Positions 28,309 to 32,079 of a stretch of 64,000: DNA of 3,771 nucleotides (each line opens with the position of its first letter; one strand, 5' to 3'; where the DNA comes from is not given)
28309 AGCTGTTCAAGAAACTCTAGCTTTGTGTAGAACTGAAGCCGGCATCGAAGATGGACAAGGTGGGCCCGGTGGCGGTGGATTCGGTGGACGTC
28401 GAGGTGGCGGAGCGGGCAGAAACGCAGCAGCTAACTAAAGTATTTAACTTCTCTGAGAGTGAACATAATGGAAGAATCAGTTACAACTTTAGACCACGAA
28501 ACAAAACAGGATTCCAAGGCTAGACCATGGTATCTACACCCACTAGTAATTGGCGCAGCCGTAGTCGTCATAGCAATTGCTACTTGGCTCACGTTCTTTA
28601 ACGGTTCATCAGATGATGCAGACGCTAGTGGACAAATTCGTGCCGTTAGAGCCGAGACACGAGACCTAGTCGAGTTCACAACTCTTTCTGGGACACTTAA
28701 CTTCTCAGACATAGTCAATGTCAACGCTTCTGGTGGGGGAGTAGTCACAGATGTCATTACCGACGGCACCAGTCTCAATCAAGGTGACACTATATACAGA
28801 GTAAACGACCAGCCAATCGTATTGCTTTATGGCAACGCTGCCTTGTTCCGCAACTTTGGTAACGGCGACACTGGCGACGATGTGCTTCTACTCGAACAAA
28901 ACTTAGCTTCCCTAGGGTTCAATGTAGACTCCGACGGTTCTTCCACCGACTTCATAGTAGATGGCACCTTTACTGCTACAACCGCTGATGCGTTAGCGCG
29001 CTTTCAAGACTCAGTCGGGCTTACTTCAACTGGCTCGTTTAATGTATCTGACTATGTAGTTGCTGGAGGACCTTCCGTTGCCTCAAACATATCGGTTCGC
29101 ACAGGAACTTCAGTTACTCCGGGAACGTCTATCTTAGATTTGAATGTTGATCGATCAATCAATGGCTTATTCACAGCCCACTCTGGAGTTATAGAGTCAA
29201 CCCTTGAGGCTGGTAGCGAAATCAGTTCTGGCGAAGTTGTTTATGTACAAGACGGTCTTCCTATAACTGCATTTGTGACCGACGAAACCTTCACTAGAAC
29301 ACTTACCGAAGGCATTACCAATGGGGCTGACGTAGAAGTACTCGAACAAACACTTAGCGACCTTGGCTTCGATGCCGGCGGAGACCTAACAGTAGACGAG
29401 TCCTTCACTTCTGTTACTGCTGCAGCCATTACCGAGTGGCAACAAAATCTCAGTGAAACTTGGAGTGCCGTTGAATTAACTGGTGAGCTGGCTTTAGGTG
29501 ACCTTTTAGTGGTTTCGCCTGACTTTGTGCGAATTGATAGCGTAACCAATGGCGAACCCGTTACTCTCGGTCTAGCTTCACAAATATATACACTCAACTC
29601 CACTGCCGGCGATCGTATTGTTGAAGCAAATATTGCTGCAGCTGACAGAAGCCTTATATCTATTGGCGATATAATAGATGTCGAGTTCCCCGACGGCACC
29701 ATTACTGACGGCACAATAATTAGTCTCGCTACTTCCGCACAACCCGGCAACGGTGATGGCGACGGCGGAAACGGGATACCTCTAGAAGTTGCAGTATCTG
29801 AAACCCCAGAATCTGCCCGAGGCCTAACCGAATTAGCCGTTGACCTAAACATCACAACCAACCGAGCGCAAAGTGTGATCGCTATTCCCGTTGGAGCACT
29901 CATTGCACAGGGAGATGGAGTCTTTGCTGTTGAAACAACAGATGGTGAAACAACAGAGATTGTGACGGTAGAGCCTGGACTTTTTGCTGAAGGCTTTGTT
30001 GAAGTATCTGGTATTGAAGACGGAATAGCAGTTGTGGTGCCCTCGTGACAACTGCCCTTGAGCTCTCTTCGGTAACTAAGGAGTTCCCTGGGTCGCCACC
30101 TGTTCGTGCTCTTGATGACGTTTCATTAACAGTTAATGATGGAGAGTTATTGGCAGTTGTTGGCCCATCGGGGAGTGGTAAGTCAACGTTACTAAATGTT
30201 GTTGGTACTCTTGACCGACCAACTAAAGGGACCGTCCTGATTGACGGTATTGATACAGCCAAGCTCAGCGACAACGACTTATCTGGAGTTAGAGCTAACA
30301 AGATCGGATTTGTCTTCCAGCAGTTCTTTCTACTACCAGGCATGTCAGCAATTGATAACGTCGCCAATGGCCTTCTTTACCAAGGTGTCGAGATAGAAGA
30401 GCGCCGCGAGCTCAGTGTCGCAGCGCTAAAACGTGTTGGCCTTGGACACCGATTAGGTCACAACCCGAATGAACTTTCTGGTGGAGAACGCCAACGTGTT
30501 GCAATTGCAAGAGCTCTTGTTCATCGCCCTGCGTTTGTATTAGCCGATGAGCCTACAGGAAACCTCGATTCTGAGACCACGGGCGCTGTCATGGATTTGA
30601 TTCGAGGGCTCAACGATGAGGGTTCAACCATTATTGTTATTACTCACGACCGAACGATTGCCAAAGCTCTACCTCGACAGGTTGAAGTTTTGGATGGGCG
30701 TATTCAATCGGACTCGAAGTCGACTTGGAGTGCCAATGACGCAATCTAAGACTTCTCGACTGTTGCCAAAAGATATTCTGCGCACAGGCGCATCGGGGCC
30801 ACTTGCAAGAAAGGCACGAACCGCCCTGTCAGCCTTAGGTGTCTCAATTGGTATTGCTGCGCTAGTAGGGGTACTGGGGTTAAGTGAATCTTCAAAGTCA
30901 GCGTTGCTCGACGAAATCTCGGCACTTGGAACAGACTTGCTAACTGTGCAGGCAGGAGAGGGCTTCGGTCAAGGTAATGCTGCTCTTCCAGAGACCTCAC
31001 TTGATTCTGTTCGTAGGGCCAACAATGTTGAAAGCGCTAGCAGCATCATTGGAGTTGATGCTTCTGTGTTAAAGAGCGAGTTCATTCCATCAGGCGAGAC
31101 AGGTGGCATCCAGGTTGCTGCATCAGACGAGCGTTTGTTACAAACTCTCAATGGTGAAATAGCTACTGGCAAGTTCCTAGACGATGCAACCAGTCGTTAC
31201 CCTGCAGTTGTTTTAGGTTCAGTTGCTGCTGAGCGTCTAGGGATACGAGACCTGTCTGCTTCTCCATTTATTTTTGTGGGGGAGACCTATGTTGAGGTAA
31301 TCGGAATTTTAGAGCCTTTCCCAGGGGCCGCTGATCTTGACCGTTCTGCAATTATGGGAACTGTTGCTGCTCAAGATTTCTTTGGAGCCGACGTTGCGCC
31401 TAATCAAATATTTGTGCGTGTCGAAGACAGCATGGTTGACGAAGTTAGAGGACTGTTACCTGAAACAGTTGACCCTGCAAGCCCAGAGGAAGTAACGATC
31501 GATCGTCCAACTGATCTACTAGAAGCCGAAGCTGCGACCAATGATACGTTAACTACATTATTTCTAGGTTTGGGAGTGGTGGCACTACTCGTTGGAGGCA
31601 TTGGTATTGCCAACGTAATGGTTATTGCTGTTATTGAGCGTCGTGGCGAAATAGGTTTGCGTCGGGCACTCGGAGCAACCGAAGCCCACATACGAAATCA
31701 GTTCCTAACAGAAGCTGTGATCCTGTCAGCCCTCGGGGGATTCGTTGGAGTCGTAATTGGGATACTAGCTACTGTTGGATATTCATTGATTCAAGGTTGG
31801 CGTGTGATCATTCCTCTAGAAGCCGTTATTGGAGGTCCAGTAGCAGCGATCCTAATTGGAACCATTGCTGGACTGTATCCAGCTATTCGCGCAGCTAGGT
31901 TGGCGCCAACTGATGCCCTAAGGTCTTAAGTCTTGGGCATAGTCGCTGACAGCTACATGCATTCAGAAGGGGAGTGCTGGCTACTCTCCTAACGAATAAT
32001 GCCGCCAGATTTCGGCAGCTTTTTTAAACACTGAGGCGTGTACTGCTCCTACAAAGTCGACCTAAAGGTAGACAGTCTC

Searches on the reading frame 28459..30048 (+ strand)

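Call 71: search_protein_families(library=pfam, proteins=[window:28459-30048:+], max_evalue=0.0001)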
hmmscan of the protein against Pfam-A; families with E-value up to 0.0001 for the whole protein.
window:28459-30048:+ (529 aa): 1 family
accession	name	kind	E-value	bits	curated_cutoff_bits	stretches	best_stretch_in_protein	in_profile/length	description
PF01471.23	PG_binding_1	-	2.2e-15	57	23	2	138-193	1-48/57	Putative peptidoglycan binding domain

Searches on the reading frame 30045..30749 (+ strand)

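Call 71: search_protein_families(library=pfam, proteins=[window:30045-30749:+], max_evalue=0.0001)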
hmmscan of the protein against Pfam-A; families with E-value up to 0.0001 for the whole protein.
window:30045-30749:+ (234 aa): 3 families
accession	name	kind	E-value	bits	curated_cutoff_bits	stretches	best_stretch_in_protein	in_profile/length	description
PF00005.33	ABC_tran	-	8.5e-34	117.5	25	1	23-171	1-136/137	ABC transporter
PF02463.25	SMC_N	-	4.8e-08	33.1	40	0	139-215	132-211/220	RecF/RecN/SMC N terminal domain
PF13304.12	AAA_21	-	2.5e-06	28.2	27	0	36-57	2-26/304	AAA domain, putative AbiEii toxin, Type IV TA system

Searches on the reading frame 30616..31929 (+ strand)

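Call 71: search_protein_families(library=pfam, proteins=[window:30616-31929:+], max_evalue=0.0001)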
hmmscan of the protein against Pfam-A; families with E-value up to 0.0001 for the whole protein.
window:30616-31929:+ (437 aa): 2 families
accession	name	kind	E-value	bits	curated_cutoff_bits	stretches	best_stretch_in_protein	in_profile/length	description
PF12704.14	MacB_PCD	-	3.6e-20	73.6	27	1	69-272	1-194/207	MacB-like periplasmic core domain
PF02687.27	FtsX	-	1e-18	67.9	25.5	1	319-430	3-119/120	FtsX-like permease C-terminal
